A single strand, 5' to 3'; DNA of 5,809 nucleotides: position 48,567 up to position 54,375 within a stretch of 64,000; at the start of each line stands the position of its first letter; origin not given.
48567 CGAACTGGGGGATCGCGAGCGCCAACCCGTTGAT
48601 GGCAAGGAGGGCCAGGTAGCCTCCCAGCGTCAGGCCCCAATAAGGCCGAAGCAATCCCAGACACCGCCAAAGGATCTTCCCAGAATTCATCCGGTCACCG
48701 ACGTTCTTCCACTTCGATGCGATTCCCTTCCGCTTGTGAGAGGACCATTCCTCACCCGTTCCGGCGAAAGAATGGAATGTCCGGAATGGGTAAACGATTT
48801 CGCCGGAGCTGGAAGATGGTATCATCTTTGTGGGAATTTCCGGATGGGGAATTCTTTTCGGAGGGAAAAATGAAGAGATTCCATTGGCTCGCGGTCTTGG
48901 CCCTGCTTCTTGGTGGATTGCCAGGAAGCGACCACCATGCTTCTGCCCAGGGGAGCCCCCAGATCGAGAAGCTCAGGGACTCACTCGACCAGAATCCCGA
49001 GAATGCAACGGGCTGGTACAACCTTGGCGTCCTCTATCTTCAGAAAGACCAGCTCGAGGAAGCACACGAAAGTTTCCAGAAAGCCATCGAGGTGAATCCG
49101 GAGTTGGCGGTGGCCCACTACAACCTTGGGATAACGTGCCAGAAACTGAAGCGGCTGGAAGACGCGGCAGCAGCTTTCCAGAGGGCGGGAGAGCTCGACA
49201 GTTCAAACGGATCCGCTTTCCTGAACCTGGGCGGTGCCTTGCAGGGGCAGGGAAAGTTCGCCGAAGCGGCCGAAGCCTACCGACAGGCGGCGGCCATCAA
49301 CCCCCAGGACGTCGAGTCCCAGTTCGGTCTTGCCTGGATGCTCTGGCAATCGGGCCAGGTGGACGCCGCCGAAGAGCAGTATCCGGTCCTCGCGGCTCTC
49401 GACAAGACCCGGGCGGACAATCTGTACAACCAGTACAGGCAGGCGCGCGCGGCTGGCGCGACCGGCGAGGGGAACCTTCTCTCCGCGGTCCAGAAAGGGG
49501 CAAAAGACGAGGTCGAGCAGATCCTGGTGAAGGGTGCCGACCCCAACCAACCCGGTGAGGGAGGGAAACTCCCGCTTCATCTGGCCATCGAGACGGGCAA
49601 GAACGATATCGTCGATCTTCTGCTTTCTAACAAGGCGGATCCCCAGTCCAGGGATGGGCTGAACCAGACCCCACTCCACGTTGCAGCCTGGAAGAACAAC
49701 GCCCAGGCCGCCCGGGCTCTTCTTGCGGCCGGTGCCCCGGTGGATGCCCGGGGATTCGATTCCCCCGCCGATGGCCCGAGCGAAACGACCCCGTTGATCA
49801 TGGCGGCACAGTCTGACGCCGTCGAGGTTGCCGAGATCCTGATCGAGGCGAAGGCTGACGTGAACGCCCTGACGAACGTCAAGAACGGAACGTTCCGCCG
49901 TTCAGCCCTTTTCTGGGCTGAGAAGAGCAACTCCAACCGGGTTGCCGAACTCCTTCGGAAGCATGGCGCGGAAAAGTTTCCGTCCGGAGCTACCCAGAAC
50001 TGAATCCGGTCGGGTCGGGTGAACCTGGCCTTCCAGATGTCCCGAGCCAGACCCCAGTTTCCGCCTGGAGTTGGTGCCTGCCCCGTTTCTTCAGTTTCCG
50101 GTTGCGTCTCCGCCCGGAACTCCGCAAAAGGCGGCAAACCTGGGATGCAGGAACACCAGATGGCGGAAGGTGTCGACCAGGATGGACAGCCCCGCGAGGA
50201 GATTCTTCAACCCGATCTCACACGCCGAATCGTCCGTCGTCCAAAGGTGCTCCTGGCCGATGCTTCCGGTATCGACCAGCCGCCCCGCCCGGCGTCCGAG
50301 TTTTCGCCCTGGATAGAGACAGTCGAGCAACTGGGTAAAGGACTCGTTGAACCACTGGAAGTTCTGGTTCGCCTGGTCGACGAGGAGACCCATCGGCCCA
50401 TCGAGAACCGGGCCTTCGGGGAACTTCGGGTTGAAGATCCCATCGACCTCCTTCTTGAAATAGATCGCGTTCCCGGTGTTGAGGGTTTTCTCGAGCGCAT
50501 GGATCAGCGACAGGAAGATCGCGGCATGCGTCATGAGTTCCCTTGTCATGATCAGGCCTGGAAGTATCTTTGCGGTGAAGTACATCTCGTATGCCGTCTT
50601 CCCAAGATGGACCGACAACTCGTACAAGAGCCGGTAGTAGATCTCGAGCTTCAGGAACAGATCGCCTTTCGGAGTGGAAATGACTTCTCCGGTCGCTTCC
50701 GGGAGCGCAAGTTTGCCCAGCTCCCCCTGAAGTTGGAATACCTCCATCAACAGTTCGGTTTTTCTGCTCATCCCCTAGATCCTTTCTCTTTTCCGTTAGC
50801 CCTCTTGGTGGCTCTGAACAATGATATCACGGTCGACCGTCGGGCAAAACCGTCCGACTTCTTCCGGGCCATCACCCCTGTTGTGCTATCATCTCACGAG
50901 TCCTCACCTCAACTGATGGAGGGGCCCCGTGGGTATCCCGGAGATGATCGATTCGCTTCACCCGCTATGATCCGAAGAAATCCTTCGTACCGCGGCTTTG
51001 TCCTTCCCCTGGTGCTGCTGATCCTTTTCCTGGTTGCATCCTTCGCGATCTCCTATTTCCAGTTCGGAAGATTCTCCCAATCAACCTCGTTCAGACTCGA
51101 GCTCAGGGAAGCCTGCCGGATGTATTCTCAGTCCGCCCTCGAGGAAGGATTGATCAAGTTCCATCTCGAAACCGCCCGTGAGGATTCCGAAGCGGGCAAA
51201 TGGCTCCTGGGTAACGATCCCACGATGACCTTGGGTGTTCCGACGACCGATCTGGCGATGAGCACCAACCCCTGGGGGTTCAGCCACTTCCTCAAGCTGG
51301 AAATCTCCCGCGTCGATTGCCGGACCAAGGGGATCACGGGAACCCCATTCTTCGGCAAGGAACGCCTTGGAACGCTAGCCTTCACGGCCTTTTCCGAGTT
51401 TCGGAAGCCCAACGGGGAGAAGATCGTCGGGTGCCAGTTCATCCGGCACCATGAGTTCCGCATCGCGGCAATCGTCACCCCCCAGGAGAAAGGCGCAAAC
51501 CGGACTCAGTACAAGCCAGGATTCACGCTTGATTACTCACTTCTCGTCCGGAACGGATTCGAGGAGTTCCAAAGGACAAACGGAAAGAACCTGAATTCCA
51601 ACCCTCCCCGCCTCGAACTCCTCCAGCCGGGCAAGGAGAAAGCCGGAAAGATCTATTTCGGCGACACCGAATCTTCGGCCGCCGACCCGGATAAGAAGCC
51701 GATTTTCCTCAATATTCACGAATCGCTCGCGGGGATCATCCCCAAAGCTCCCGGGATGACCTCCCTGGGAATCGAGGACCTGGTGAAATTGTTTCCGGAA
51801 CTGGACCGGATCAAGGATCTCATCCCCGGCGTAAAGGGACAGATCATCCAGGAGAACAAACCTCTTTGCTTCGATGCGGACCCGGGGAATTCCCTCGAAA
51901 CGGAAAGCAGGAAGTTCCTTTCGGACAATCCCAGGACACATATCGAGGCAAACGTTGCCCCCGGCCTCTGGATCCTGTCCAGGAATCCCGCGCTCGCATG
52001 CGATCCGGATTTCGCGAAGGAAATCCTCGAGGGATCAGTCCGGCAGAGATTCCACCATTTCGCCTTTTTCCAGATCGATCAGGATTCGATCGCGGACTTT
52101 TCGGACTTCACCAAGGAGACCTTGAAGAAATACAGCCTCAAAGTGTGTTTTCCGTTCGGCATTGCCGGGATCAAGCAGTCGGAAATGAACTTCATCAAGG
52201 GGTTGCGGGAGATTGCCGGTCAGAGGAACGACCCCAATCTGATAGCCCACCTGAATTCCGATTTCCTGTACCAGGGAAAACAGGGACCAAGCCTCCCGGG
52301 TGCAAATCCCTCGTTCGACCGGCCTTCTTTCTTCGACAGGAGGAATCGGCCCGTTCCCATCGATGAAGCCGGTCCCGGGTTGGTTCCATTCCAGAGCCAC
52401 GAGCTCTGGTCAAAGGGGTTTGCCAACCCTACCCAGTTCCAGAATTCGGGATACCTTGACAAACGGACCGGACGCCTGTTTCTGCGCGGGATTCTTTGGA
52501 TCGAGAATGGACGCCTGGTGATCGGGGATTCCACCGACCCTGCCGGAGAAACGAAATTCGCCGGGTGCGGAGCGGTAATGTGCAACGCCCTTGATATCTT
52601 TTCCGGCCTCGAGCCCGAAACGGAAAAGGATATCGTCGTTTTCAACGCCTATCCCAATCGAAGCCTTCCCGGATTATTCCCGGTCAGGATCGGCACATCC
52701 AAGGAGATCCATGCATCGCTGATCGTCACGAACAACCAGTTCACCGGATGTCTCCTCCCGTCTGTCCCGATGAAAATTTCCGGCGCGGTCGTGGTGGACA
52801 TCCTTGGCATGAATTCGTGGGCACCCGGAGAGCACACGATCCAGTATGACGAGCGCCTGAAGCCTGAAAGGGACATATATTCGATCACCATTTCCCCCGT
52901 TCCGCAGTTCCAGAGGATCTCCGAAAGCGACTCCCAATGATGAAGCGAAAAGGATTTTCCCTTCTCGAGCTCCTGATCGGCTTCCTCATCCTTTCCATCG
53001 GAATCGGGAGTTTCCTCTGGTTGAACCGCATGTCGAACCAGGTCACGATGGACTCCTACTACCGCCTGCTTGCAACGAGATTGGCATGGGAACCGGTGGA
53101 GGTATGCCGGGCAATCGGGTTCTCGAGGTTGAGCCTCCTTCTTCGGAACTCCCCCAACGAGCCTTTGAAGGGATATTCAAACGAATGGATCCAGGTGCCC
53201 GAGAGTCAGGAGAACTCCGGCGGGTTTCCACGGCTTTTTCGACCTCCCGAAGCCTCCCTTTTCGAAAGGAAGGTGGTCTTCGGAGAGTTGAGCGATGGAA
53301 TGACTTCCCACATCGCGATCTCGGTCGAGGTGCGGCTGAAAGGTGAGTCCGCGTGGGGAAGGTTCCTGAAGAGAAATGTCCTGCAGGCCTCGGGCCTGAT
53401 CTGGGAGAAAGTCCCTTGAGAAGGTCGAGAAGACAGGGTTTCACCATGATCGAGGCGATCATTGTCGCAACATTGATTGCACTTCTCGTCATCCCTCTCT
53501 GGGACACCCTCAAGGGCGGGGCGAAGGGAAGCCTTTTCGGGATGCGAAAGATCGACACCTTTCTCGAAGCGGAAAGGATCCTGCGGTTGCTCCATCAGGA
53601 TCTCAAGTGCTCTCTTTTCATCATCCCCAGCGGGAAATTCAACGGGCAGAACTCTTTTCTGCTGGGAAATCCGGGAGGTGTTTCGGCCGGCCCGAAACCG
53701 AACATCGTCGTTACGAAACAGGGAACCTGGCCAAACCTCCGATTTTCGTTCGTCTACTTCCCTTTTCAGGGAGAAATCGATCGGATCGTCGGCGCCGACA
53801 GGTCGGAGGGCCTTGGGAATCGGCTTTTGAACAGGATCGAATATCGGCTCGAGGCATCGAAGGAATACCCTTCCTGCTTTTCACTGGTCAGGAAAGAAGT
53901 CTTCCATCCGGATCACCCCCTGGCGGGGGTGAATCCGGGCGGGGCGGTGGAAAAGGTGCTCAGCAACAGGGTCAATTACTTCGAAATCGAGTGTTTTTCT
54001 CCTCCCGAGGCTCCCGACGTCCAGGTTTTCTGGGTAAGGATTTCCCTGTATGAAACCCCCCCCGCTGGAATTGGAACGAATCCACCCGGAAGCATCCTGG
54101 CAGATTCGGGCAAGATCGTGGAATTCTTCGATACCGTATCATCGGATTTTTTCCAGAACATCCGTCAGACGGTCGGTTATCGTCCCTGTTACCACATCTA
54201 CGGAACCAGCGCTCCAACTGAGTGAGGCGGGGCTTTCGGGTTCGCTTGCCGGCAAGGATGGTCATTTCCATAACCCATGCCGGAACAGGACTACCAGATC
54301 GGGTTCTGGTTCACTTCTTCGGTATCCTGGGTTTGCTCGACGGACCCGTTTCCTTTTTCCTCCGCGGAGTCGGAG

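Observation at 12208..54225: Three paralogous modules of a giant GspK/PilX-like protein plus two pseudopilins, with no pilus or T2SS machinery nearby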

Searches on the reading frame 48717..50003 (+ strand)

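Call 7: search_protein_families(library=pfam, max_evalue=0.01, proteins=[window:48717-50003:+])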
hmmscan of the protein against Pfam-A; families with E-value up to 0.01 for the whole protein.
window:48717-50003:+ (428 aa): 30 families (the best 25 are shown)
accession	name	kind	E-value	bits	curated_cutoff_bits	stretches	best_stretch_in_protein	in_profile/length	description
PF00515.34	TPR_1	-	2.8e-26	90.6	27.8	3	98-129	2-33/34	Tetratricopeptide repeat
PF00023.36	Ank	-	2e-25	87.9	21.1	3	317-345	3-31/33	Ankyrin repeat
PF12796.13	Ank_2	-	1.1e-23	84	27.3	2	255-344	2-88/90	Ankyrin repeats (3 copies)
PF13414.12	TPR_11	-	4.3e-23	81.2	26.8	4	107-143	4-40/42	TPR repeat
PF07719.23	TPR_2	-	1.3e-22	78.4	27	3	97-129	1-33/34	Tetratricopeptide repeat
PF13181.12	TPR_8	-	1.7e-19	68.7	25.7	2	98-129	2-33/34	Tetratricopeptide repeat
PF13431.12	TPR_17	-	2.8e-18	65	24.4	2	88-118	4-34/34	Tetratricopeptide repeat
PF13432.12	TPR_16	-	4.9e-18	65.7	32.7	3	170-222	2-54/65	Tetratricopeptide repeat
PF13857.12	Ank_5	-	4.5e-17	62.4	27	2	302-348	1-48/56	Ankyrin repeats (many copies)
PF13424.12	TPR_12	-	4.7e-17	62.4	30.1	4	97-157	3-71/77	Tetratricopeptide repeat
PF14559.12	TPR_19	-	1.1e-15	58.1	25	3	177-222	3-48/68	Tetratricopeptide repeat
PF23914.1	TPR_CcmH_CycH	-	1.2e-14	54.9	42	1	86-129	39-82/158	Cytochrome c-type biogenesis protein H TPR domain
PF13606.12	Ank_3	-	7.9e-14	50.7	22.3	1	283-309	2-28/30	Ankyrin repeat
PF13637.12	Ank_4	-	1.9e-13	50.7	22.7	1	287-336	1-50/50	Ankyrin repeats (many copies)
PF13176.12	TPR_7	-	7.1e-10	38.6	27.9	0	167-199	1-35/36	Tetratricopeptide repeat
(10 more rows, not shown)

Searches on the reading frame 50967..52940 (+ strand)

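Call 6: search_protein_families(library=pfam, max_evalue=1, proteins=[window:50967-52940:+])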
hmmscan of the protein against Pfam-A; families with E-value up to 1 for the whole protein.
window:50967-52940:+ (657 aa): 1 family
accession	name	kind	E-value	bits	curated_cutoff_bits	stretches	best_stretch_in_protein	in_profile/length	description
PF20487.3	DUF6726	-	0.13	12.7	27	1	587-609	10-35/58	Family of unknown function (DUF6726)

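Call 12: search_protein_families(library=ncbifam, max_evalue=0.1, proteins=[window:50967-52940:+])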
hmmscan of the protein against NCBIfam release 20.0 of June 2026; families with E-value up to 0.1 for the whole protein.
window:50967-52940:+ (657 aa): 0 families

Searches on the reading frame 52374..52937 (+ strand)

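Call 93: search_protein_families(library=pfam, max_evalue=10, proteins=[window:52374-52937:+])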
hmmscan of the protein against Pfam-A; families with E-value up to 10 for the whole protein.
seq(188 aa): 1 family
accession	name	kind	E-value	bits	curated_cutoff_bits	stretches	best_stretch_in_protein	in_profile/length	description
PF20487.3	DUF6726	-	0.025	15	27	1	117-140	9-35/58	Family of unknown function (DUF6726)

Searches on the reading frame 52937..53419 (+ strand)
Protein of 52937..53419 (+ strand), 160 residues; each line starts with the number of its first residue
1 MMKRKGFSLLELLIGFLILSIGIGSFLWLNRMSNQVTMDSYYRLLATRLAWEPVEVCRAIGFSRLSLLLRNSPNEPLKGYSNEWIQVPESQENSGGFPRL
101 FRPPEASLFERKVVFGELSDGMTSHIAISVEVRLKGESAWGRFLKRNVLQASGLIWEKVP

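Call 6: search_protein_families(library=pfam, max_evalue=1, proteins=[window:52937-53419:+])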
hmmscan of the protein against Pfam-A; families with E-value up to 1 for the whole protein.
window:52937-53419:+ (160 aa): 1 family
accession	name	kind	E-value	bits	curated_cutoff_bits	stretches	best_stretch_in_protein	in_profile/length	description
PF07963.17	N_methyl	-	1.2e-06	28.3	21.2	1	1-25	1-25/27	Prokaryotic N-terminal methylation motif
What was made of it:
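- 52937..53419 (+): C2: 160-aa pseudopilin (MMKRKG|FSLLE). PF07963 at E 1.2e-6 (call 6).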

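Call 12: search_protein_families(library=ncbifam, max_evalue=0.1, proteins=[window:52937-53419:+])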
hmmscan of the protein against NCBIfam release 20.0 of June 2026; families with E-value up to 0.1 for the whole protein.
window:52937-53419:+ (160 aa): 3 families
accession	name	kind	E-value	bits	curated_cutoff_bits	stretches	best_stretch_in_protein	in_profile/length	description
TIGR02523.1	type_IV_pilV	equivalog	7.5e-08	33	52.2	1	5-59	2-56/139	type IV pilus modification protein PilV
TIGR02532.1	IV_pilin_GFxxxE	domain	0.0044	16.8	16.3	1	4-23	1-20/24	prepilin-type N-terminal cleavage/methylation domain-containing protein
NF041013.1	T4P_ComGE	equivalog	0.07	13.2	49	1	4-27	3-26/83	competence type IV pilus minor pilin ComGE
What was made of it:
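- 52937..53419 (+): TIGR02523 N-terminus at E 7.5e-8 (call 12).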

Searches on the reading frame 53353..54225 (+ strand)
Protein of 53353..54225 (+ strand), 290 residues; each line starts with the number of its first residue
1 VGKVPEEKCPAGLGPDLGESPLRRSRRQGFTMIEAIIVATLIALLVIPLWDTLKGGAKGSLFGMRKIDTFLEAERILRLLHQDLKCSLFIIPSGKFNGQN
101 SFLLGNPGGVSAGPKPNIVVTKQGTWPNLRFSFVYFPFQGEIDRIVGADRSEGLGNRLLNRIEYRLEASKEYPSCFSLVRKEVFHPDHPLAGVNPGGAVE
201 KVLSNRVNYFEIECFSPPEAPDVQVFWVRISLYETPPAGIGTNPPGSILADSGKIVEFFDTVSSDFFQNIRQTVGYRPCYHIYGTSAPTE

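Call 6: search_protein_families(library=pfam, max_evalue=1, proteins=[window:53353-54225:+])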
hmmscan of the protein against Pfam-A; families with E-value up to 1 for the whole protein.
window:53353-54225:+ (290 aa): 1 family
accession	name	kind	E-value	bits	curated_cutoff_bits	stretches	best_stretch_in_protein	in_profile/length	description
PF07963.17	N_methyl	-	3.2e-05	23.8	21.2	1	24-47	1-24/27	Prokaryotic N-terminal methylation motif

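Call 12: search_protein_families(library=ncbifam, max_evalue=0.1, proteins=[window:53353-54225:+])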
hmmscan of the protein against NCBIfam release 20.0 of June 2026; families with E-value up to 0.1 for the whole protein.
window:53353-54225:+ (290 aa): 1 family
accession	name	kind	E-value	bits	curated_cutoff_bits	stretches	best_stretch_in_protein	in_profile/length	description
TIGR02532.1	IV_pilin_GFxxxE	domain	0.045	13.6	16.3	1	27-46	1-20/24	prepilin-type N-terminal cleavage/methylation domain-containing protein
